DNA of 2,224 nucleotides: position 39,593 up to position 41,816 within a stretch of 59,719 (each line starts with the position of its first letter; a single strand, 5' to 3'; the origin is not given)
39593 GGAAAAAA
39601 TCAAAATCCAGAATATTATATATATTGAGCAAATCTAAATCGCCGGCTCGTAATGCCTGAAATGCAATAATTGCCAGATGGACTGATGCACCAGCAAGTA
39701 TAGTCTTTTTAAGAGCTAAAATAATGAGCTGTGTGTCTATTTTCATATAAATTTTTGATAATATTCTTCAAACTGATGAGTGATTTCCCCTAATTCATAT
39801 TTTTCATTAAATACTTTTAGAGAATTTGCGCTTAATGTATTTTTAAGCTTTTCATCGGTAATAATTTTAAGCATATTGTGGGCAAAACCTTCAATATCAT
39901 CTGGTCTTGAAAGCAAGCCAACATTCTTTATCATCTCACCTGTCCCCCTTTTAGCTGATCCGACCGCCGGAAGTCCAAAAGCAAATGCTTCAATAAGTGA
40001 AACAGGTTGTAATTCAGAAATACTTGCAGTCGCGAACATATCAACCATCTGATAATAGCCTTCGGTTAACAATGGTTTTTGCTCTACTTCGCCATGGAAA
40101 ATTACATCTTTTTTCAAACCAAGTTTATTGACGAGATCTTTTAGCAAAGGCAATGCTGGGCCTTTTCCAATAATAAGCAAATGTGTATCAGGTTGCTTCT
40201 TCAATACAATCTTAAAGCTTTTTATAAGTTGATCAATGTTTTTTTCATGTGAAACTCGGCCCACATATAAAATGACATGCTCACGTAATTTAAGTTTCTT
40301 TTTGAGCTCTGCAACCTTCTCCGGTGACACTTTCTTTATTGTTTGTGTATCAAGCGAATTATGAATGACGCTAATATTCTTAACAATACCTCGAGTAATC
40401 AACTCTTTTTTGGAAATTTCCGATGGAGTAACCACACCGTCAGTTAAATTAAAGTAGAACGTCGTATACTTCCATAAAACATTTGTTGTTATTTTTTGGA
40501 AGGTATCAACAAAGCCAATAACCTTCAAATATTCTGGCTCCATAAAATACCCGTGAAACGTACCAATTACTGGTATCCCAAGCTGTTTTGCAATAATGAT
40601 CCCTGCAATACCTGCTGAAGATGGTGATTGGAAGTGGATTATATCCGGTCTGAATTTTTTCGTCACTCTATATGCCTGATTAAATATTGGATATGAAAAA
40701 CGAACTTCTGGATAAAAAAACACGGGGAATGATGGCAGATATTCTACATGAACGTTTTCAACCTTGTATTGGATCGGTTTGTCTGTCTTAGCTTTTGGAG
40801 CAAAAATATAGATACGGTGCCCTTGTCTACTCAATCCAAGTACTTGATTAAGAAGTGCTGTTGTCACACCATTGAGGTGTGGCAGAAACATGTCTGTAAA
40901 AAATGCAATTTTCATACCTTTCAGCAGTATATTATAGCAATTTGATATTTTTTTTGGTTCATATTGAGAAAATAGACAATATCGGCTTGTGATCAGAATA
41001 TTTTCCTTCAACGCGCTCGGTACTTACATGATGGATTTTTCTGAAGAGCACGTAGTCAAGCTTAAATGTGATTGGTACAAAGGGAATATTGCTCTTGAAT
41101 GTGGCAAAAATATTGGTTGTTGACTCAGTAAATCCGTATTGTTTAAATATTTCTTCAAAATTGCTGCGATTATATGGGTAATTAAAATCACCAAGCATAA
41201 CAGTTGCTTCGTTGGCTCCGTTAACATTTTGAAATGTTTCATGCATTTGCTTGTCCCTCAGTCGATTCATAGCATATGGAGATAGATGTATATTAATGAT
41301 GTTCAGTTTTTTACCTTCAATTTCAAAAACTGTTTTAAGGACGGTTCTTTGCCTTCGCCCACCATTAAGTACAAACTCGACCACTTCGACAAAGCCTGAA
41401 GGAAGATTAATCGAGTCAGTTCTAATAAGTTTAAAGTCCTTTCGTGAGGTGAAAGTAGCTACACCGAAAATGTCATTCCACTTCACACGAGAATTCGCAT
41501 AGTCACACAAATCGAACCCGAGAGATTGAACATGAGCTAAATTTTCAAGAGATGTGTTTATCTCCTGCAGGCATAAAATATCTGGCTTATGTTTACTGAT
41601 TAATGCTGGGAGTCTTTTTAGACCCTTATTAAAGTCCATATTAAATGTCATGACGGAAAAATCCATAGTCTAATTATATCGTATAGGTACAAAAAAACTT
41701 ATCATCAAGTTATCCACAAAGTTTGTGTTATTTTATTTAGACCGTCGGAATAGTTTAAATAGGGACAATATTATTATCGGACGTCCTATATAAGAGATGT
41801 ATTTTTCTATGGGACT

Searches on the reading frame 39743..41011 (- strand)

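Call 6: search_protein_families(library=pfam, proteins=[window:39743-41011:-], max_evalue=0.01)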
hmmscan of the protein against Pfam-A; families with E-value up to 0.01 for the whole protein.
window:39743-41011:- (422 aa): 6 families
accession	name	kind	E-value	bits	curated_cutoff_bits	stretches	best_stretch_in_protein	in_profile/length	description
PF00534.26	Glycos_transf_1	-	1.8e-32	112.7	26.4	1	239-397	10-169/172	Glycosyl transferases group 1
PF13439.12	Glyco_transf_4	-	2.3e-32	112.8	28.5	1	47-223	2-169/170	Glycosyltransferase Family 4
PF13692.12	Glyco_trans_1_4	-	5.5e-28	98.5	27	1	245-386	2-142/142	Glycosyl transferases group 1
PF13579.12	Glyco_trans_4_4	-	3.1e-14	54.1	29.7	1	47-218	1-157/158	Glycosyl transferase 4-like domain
PF13477.12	Glyco_trans_4_2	-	5.8e-08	33.4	23.4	1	34-155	1-109/139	Glycosyl transferase 4-like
PF00982.27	Glyco_transf_20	-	0.0015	17.8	32.5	1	212-277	243-308/473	Glycosyltransferase family 20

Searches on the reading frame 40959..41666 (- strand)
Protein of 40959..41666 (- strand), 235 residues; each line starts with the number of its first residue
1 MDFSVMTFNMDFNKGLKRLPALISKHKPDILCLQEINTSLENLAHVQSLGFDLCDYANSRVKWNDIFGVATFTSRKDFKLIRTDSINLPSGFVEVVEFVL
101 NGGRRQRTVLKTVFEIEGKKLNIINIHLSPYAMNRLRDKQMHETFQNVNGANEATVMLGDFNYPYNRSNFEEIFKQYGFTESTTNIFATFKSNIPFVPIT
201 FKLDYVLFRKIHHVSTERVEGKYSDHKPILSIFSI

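Call 6: search_protein_families(library=pfam, proteins=[window:40959-41666:-], max_evalue=0.01)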
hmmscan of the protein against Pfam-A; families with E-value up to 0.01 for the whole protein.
window:40959-41666:- (235 aa): 2 families
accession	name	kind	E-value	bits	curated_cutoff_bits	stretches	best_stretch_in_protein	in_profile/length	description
PF03372.29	Exo_endo_phos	-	9.6e-14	52.1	24.5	1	6-226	1-225/225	Endonuclease/Exonuclease/phosphatase family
PF22669.2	Exo_endo_phos2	-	7e-05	22.9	27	0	7-169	2-185/288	Endonuclease/Exonuclease/phosphatase family 2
